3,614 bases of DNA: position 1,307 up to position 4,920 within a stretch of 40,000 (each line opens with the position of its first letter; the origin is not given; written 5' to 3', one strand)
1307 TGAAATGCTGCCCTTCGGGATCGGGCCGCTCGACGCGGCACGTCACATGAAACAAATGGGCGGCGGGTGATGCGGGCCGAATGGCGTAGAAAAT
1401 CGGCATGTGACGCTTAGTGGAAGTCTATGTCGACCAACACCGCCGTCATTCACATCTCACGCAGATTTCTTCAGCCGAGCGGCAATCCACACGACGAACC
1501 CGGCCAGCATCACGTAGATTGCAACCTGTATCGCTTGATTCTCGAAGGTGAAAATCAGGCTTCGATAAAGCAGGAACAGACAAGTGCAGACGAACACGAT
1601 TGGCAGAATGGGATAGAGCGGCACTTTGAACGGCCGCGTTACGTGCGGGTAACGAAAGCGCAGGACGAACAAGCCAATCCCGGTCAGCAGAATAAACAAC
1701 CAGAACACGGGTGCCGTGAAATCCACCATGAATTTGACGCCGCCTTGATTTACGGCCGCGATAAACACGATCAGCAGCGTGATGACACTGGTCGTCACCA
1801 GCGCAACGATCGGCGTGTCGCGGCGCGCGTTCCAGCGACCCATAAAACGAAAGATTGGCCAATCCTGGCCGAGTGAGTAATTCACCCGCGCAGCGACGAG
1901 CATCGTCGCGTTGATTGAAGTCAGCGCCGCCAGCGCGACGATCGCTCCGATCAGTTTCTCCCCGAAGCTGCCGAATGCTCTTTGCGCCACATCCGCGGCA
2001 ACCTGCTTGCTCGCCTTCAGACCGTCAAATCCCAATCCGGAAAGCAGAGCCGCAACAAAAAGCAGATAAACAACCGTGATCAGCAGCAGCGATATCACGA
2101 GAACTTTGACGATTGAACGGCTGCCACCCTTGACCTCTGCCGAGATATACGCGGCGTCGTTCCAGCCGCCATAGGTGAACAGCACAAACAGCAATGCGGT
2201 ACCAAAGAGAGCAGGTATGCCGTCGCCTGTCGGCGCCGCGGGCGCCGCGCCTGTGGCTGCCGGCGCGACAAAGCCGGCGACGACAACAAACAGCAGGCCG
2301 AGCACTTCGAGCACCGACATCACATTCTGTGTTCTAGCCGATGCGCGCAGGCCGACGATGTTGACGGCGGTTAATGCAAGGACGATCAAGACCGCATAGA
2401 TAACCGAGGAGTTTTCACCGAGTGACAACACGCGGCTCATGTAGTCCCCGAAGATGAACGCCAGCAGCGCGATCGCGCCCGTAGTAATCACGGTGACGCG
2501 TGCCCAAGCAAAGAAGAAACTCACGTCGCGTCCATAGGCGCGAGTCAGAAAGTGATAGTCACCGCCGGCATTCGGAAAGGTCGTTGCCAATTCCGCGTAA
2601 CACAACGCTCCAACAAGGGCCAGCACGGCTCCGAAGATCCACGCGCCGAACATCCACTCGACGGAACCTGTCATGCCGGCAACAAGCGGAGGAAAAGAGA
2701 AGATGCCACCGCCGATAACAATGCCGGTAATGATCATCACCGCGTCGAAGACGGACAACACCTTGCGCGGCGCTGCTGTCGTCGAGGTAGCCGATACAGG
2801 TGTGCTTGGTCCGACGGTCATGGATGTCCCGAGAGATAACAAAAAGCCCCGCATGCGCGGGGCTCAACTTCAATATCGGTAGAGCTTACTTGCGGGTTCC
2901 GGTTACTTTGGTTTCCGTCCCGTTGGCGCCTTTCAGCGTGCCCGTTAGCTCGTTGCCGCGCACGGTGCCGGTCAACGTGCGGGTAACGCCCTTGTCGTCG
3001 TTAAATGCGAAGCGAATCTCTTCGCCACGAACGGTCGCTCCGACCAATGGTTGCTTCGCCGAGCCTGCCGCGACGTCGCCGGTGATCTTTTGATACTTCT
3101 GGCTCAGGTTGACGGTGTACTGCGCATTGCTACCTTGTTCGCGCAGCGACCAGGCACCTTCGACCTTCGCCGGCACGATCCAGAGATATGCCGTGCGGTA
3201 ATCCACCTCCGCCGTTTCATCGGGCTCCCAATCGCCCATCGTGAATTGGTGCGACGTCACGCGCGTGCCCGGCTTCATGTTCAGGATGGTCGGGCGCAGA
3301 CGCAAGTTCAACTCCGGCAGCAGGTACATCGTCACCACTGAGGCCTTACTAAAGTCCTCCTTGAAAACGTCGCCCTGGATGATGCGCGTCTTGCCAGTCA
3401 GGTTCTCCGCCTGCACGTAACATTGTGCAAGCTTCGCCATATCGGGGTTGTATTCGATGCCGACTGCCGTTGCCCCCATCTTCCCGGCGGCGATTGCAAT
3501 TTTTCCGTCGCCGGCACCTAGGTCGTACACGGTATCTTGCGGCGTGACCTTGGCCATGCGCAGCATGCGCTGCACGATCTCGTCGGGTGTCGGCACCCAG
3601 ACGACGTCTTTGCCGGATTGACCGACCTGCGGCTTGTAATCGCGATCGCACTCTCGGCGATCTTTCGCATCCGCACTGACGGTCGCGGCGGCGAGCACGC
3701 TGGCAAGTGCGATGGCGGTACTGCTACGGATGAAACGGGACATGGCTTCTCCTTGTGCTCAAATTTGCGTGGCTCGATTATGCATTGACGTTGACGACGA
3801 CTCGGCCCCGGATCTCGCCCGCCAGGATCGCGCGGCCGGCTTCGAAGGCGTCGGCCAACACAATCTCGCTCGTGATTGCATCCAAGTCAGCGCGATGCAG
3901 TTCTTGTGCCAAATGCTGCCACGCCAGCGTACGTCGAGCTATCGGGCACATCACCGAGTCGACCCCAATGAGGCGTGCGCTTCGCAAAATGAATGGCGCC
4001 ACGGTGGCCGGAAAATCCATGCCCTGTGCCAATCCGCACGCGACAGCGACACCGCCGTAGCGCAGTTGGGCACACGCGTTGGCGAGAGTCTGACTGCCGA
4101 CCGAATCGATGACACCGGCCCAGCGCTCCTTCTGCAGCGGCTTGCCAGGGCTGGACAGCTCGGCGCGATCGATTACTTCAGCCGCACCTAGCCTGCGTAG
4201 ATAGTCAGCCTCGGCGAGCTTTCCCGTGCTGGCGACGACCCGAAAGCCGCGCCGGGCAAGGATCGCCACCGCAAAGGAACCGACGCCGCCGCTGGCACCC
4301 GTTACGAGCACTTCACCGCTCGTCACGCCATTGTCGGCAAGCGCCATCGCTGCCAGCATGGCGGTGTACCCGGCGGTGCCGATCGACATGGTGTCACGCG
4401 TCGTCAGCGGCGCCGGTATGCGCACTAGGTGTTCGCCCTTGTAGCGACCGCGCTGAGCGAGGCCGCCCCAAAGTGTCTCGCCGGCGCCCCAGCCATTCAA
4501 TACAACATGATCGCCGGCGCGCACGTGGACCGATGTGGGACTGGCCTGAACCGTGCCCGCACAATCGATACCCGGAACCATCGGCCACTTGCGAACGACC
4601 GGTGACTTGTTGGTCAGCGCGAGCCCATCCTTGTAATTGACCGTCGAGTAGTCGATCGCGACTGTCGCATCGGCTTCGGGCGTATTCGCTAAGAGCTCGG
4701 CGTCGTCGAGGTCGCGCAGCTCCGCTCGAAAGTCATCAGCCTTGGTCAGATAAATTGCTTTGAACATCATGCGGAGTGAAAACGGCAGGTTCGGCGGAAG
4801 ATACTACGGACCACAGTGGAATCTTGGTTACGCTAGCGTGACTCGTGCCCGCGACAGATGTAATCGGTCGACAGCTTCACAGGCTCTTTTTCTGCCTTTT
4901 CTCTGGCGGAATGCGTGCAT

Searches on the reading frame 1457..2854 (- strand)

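Call 33: search_protein_families(library=pfam, proteins=[window:1457-2854:-], max_evalue=0.001)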
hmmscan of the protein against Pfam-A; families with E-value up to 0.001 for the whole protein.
window:1457-2854:- (465 aa): 2 families
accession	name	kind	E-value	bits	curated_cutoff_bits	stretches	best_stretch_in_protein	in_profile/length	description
PF13520.12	AA_permease_2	-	5.7e-57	194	27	1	33-455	1-426/427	Amino acid permease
PF00324.27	AA_permease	-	1e-24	87.5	24.6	1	38-454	2-451/470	Amino acid permease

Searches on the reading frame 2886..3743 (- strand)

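Call 33: search_protein_families(library=pfam, proteins=[window:2886-3743:-], max_evalue=0.001)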
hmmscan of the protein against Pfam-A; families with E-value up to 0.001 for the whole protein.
window:2886-3743:- (285 aa): 7 families
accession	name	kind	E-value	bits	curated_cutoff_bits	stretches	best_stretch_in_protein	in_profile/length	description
PF13649.12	Methyltransf_25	-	1.5e-06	29.2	27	1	72-139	1-68/97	Methyltransferase domain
PF08123.19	DOT1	-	6.6e-06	26.3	23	1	52-164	26-156/205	Histone methylation protein DOT1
PF00398.26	RrnaAD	-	8.7e-06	25.5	24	1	55-133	17-92/263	Ribosomal RNA adenine dimethylase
PF13847.12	Methyltransf_31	-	2.9e-05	24.2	27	1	69-165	4-110/145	Methyltransferase domain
PF08241.18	Methyltransf_11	-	3.6e-05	24.7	21.2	1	74-136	2-61/95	Methyltransferase domain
PF01555.25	N6_N4_Mtase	-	0.00012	22.5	26.7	1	51-107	165-220/221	DNA methylase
PF02475.24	TRM5-TYW2_MTfase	-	0.00076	19.9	28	0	56-128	24-98/164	TRM5/TYW2 methyltransferase domain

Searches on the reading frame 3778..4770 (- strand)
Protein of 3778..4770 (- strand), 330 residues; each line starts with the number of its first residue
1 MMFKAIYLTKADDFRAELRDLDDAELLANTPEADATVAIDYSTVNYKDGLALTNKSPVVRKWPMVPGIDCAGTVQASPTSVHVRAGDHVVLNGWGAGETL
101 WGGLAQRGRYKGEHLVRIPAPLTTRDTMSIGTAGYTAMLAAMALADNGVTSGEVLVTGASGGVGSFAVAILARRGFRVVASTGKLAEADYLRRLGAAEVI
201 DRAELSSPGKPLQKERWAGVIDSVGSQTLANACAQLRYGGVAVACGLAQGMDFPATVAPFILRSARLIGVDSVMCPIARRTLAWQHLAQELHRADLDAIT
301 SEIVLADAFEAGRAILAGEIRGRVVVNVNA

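Call 33: search_protein_families(library=pfam, proteins=[window:3778-4770:-], max_evalue=0.001)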
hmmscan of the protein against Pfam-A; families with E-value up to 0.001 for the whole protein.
window:3778-4770:- (330 aa): 2 families
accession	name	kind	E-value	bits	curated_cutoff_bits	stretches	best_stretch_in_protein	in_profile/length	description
PF00107.32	ADH_zinc_N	-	3.6e-15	56.5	31.8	1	162-272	1-114/129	Zinc-binding dehydrogenase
PF08240.17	ADH_N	-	1.4e-08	35.4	23.5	1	33-98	3-68/104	Alcohol dehydrogenase GroES-like domain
